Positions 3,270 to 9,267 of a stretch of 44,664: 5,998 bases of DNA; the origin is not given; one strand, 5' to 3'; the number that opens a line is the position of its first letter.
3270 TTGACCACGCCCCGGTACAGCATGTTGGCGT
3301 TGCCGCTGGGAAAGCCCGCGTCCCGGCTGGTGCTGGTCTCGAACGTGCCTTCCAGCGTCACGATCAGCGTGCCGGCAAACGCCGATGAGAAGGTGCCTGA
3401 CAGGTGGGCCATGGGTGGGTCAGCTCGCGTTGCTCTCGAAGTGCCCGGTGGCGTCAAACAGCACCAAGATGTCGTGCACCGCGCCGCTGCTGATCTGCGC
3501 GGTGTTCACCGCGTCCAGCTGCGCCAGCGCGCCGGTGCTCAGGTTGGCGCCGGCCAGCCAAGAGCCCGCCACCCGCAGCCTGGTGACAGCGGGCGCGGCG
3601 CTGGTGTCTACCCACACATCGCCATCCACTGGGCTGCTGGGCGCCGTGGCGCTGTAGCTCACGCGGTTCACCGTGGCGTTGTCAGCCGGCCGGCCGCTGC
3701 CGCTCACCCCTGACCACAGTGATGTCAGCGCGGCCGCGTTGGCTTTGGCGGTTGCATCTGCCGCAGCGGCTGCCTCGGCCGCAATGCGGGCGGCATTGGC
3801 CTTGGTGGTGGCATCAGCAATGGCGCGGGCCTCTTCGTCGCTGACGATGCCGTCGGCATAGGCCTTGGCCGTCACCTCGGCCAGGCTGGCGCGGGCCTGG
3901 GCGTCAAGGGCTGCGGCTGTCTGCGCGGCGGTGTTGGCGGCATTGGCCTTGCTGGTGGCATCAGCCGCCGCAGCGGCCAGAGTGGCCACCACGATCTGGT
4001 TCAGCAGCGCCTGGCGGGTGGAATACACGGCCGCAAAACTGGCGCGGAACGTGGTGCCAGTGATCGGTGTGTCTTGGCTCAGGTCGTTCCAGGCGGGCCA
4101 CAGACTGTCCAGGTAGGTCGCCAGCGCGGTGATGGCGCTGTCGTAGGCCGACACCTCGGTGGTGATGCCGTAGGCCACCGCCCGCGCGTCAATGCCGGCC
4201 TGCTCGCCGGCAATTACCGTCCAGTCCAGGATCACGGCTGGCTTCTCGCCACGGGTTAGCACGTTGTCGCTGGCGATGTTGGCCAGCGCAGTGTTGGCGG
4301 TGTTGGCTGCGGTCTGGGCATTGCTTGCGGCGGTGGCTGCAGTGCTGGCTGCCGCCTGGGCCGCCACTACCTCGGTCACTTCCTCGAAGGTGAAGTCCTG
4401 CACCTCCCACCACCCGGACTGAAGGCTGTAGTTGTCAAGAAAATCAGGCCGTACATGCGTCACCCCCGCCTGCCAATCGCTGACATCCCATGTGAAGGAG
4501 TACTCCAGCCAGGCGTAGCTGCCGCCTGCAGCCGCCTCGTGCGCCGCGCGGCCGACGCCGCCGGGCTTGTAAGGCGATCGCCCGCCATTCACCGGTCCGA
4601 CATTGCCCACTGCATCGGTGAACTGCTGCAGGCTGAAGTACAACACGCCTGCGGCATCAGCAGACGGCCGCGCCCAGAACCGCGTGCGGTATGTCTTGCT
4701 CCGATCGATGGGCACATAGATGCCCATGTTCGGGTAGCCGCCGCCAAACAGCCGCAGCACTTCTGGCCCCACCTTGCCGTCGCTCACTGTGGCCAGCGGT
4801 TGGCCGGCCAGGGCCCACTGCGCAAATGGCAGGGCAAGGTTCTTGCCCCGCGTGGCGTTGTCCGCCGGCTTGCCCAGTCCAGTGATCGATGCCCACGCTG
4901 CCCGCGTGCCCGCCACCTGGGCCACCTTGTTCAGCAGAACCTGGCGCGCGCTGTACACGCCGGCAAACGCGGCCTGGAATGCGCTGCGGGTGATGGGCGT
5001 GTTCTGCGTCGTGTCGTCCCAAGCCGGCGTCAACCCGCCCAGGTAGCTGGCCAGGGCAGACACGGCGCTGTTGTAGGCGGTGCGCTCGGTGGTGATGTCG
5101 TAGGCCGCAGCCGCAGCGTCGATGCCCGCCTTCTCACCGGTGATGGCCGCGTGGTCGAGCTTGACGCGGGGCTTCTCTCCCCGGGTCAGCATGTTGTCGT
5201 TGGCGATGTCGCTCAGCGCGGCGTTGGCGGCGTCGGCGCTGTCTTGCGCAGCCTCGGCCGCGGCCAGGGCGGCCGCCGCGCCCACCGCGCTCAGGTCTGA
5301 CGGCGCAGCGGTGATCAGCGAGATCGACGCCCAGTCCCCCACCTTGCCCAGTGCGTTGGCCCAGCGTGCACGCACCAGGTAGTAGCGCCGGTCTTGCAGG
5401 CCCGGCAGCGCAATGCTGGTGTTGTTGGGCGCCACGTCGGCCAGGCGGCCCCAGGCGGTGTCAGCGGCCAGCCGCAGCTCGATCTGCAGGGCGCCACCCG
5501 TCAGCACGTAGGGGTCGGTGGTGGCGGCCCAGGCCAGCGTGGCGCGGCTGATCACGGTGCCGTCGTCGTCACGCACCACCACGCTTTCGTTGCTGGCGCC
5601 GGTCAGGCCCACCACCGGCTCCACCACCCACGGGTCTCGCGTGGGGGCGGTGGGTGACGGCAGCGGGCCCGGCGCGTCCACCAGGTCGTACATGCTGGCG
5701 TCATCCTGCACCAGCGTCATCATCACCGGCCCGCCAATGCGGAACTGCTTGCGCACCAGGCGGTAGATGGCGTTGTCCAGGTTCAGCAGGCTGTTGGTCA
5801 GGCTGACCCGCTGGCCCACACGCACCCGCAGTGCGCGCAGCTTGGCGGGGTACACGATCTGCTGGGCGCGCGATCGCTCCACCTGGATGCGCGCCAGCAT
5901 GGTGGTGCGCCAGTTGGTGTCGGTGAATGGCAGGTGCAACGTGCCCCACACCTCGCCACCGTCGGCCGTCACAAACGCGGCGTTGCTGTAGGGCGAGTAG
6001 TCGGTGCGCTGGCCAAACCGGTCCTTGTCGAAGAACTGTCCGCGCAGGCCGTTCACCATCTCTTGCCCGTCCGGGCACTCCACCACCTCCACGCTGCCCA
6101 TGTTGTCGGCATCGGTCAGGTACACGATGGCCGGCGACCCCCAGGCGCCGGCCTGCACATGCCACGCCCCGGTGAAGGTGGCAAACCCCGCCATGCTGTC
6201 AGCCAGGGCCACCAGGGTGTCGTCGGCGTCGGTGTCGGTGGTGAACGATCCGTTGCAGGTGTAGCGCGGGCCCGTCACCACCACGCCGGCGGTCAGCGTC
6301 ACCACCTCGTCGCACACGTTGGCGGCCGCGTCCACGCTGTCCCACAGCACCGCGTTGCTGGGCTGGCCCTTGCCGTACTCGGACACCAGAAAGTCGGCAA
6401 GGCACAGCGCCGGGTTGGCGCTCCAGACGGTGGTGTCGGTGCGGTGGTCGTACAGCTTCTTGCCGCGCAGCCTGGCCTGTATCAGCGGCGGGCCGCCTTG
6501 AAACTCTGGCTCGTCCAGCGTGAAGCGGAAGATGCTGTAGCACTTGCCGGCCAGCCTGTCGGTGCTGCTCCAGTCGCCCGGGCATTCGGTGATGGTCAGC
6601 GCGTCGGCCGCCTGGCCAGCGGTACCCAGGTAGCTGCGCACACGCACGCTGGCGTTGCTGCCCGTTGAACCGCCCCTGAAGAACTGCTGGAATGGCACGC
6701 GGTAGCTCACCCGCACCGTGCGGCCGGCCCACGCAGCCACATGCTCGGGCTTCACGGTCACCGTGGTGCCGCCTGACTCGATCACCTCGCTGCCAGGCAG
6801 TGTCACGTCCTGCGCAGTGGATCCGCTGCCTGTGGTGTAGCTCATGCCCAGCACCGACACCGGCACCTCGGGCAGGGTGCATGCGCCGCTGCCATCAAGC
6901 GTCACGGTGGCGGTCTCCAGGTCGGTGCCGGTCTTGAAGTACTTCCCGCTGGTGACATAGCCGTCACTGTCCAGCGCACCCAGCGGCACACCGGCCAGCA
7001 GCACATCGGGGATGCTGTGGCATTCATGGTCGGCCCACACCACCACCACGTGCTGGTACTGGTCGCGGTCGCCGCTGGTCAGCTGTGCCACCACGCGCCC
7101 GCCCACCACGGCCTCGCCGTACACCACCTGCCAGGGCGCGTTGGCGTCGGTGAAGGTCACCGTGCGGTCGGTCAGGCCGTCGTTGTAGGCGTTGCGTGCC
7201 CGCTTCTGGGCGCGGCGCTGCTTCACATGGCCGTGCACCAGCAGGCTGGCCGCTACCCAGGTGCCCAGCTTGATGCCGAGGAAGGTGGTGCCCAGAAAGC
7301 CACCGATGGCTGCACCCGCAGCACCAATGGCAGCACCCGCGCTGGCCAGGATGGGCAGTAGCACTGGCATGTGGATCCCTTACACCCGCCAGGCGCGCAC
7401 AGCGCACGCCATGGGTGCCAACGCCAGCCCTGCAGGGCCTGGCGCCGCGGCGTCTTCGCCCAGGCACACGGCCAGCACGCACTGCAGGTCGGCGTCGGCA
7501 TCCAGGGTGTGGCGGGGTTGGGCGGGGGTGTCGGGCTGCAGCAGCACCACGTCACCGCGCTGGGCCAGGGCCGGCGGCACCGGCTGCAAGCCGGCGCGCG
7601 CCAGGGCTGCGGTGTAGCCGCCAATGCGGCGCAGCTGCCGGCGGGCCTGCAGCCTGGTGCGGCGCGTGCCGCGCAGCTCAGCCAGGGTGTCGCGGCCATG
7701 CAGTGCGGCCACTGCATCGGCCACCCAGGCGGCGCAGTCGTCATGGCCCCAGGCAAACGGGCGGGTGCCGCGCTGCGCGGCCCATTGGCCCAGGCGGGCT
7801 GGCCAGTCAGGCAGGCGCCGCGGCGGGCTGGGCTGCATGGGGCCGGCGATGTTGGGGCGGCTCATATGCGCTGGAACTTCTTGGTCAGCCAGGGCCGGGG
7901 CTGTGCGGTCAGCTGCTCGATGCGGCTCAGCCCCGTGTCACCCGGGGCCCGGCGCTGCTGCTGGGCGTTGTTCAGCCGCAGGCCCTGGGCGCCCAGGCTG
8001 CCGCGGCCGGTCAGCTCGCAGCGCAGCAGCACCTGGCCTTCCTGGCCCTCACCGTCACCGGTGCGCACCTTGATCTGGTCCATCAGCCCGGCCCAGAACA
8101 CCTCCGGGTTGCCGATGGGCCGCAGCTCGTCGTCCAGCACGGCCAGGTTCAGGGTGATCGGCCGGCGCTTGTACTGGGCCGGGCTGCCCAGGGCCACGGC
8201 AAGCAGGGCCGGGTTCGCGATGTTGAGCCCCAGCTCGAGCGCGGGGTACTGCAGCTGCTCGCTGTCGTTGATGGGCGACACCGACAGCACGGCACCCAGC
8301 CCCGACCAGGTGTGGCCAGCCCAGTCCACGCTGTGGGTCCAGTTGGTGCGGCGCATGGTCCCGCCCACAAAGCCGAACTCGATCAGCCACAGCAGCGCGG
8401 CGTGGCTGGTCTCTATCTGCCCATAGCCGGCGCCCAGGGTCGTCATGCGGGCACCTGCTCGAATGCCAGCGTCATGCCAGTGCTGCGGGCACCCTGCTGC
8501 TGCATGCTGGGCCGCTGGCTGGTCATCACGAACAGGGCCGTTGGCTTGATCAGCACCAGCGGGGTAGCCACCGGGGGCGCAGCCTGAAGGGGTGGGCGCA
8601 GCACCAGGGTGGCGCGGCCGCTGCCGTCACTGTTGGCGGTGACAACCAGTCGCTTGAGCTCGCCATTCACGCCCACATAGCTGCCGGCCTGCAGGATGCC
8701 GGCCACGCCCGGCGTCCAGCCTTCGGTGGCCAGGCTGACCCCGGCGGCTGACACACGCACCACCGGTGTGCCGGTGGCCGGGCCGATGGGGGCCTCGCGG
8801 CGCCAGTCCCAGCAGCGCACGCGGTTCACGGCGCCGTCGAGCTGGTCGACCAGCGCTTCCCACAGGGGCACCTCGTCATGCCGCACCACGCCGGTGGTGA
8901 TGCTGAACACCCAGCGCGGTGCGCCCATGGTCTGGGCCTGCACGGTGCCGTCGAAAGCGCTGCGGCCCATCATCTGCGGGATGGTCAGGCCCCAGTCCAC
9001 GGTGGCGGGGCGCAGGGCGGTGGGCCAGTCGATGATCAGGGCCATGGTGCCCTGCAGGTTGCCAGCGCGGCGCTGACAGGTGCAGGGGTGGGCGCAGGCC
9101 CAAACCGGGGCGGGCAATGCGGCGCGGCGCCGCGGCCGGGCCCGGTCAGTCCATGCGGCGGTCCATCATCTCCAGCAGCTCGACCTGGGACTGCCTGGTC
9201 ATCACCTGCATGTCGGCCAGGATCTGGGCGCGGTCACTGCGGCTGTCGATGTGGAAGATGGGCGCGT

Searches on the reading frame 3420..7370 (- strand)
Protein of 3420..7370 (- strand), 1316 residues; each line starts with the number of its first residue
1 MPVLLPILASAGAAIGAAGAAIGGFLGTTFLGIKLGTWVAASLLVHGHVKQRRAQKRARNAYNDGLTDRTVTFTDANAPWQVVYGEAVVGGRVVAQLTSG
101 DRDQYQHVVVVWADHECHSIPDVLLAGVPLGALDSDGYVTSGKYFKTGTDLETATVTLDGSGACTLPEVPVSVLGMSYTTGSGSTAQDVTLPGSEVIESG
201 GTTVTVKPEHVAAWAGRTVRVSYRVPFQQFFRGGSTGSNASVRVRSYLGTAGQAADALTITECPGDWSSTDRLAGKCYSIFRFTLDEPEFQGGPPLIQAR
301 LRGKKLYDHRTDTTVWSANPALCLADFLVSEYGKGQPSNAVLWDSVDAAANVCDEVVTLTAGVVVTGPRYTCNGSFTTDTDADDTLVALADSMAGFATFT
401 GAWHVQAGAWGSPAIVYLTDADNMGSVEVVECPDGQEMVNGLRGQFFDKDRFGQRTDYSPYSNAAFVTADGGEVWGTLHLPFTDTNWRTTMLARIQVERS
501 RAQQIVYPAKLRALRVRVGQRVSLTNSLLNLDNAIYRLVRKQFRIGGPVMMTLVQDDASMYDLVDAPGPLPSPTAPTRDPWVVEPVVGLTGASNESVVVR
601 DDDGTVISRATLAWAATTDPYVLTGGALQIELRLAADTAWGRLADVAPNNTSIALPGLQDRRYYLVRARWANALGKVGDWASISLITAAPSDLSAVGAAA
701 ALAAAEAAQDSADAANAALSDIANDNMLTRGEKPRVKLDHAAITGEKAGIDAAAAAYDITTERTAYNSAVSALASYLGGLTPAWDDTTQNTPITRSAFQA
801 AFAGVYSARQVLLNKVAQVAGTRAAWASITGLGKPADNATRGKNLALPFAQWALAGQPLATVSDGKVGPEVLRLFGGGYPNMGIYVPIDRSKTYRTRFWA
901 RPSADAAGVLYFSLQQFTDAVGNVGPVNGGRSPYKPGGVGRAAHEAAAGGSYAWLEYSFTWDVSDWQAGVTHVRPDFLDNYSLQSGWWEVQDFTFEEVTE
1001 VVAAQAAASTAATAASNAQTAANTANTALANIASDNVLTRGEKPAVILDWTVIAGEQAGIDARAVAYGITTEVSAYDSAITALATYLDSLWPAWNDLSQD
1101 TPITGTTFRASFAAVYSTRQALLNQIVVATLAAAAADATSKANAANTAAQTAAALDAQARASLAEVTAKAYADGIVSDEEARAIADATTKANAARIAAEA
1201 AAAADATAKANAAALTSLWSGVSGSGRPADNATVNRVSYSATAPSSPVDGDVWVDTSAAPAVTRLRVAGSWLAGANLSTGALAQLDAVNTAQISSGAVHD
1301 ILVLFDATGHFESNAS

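Call 27: search_protein_families(library=phrogs, proteins=[window:3420-7370:-], max_evalue=0.001)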
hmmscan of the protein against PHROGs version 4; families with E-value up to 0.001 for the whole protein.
window:3420-7370:- (1316 aa): 9 families
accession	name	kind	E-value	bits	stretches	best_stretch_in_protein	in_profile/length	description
phrog_5616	-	tail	4.5e-58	198.3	2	216-846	131-755/873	tail fiber protein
phrog_31539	-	unknown function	1.1e-39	137.4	2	703-843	402-544/899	-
phrog_38044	-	unknown function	1.2e-31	109.7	2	995-1236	1472-1711/3576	-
phrog_31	-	tail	1.1e-25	90.7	1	282-904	479-1110/1565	central tail fiber J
phrog_7994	-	other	4.3e-16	58.5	2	695-828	986-1113/2175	glycerophosphoryl diester phosphodiesterase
phrog_21973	-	tail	2.2e-12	45.4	2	1014-1125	1960-2067/3605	tail protein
phrog_25032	-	unknown function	8.4e-12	44.2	1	1137-1220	1323-1401/1978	-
phrog_5499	-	moron, auxiliary metabolic gene and host takeover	1e-06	25.8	1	701-834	2414-2531/5292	host range and adsorption protein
phrog_1786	-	head and packaging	2.9e-05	23.1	0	1237-1294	387-442/1246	minor head protein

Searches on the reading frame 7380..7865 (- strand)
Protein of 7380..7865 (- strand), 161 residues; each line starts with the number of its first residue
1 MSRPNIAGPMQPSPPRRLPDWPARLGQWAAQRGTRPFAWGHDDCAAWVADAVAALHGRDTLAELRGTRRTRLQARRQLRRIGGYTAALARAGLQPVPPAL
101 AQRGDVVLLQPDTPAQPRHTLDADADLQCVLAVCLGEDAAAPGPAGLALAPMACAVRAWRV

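Call 27: search_protein_families(library=phrogs, proteins=[window:7380-7865:-], max_evalue=0.001)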
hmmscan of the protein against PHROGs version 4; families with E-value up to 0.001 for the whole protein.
window:7380-7865:- (161 aa): 1 family
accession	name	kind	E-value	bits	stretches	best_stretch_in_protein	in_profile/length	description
phrog_2134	-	unknown function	8e-27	94.7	1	17-161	2-134/135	-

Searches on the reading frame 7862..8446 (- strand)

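Call 27: search_protein_families(library=phrogs, proteins=[window:7862-8446:-], max_evalue=0.001)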
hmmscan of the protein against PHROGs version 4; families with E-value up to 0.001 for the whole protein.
window:7862-8446:- (194 aa): 1 family
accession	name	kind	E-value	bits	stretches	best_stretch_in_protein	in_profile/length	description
phrog_2048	-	tail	1.9e-24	87.4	1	10-190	185-362/390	tail protein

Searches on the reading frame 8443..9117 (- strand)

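Call 27: search_protein_families(library=phrogs, proteins=[window:8443-9117:-], max_evalue=0.001)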
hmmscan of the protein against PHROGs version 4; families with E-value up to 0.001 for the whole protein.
window:8443-9117:- (224 aa): 1 family
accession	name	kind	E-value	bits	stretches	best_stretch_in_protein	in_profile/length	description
phrog_1302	-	tail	4.8e-38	131.7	1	28-222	2-199/201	distal tail protein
